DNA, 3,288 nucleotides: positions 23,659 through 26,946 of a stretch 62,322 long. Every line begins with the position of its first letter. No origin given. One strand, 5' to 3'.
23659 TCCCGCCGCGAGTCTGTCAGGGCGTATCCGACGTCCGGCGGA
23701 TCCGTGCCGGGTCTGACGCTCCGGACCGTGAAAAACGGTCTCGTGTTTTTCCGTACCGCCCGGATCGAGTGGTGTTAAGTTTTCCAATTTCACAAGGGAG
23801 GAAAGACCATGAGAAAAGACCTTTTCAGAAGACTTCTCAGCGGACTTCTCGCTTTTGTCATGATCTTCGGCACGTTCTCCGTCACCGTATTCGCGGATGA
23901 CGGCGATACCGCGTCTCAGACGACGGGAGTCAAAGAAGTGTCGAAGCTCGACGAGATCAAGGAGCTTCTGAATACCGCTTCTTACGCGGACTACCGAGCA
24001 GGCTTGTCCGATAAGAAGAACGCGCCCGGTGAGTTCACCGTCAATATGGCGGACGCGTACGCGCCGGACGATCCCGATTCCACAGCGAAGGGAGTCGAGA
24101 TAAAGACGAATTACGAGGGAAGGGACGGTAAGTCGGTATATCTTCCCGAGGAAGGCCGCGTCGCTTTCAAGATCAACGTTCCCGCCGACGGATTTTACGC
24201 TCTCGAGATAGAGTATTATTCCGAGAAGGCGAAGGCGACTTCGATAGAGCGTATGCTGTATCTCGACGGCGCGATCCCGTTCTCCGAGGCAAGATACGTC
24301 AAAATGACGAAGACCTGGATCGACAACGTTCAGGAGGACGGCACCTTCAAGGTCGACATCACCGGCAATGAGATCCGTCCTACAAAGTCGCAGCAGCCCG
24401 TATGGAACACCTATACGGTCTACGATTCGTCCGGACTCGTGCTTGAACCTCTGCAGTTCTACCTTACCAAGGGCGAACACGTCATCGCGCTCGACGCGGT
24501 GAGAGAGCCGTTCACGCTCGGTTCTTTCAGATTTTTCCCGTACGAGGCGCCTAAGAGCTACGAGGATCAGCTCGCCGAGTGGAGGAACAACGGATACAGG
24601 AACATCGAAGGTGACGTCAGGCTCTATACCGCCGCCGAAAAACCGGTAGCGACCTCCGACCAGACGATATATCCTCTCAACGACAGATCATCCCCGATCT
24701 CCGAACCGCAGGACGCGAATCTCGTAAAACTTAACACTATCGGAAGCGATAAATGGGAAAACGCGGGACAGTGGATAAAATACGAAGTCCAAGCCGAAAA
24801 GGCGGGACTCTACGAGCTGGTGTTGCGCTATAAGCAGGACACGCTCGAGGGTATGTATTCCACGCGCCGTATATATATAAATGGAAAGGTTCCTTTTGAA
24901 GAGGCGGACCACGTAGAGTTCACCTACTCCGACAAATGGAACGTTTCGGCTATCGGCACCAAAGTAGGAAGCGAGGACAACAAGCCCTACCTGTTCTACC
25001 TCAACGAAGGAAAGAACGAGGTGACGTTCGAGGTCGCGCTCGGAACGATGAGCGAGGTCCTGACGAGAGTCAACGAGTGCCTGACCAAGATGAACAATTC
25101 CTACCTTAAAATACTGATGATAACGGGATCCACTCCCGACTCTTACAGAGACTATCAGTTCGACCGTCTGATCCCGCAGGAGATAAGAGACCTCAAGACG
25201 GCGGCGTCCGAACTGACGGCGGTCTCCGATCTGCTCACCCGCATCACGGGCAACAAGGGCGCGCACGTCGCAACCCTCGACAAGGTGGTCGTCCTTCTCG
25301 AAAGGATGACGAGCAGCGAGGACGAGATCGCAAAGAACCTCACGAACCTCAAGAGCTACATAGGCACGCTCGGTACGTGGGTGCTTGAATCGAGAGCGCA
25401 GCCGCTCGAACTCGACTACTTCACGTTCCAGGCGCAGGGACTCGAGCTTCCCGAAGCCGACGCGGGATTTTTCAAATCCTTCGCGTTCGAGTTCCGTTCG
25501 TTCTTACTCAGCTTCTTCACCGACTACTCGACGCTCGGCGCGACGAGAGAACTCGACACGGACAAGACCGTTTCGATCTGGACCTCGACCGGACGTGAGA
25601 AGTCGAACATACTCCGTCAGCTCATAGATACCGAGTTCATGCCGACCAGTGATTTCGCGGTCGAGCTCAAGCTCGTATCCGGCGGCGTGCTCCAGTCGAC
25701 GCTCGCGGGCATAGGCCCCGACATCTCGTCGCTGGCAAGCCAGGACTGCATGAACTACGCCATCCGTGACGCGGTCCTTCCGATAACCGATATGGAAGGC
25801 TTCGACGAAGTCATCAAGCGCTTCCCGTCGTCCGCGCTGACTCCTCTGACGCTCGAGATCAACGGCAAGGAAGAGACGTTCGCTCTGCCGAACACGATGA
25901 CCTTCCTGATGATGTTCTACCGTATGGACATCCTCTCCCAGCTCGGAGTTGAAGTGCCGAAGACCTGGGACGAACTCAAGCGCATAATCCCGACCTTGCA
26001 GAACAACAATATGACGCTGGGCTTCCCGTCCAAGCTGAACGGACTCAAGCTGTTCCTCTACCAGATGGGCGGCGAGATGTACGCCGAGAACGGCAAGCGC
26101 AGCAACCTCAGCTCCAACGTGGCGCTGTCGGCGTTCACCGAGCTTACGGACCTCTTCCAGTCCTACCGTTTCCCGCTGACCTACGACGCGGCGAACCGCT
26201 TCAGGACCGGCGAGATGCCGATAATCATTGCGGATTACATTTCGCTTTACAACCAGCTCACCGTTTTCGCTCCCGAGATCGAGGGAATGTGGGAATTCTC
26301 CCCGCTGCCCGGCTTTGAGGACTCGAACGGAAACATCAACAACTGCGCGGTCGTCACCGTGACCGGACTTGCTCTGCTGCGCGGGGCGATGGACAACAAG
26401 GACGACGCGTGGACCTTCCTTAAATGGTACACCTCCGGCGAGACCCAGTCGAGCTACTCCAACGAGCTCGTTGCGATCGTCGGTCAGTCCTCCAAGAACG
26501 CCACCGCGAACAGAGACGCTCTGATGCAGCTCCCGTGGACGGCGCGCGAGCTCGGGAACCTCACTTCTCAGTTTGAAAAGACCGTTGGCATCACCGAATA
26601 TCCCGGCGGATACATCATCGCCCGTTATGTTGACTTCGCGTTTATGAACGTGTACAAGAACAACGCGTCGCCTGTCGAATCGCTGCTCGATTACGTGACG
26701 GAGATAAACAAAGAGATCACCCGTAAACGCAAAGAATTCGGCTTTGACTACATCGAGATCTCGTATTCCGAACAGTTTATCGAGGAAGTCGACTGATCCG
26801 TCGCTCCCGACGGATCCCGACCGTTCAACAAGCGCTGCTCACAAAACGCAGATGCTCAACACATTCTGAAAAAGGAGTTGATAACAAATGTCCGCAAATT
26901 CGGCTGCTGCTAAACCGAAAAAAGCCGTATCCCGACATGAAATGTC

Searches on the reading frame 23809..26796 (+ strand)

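Call 83: search_protein_families(library=pfam, proteins=[window:23809-26796:+], max_evalue=0.0001)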
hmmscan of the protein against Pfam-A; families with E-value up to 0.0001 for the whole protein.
window:23809-26796:+ (995 aa): 2 families
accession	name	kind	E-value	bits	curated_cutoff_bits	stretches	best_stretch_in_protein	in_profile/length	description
PF01547.30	SBP_bac_1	-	1.8e-13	51.6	26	1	602-880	10-306/307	Bacterial extracellular solute-binding protein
PF13416.11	SBP_bac_8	-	2.4e-13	51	27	1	633-885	34-254/279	Bacterial extracellular solute-binding protein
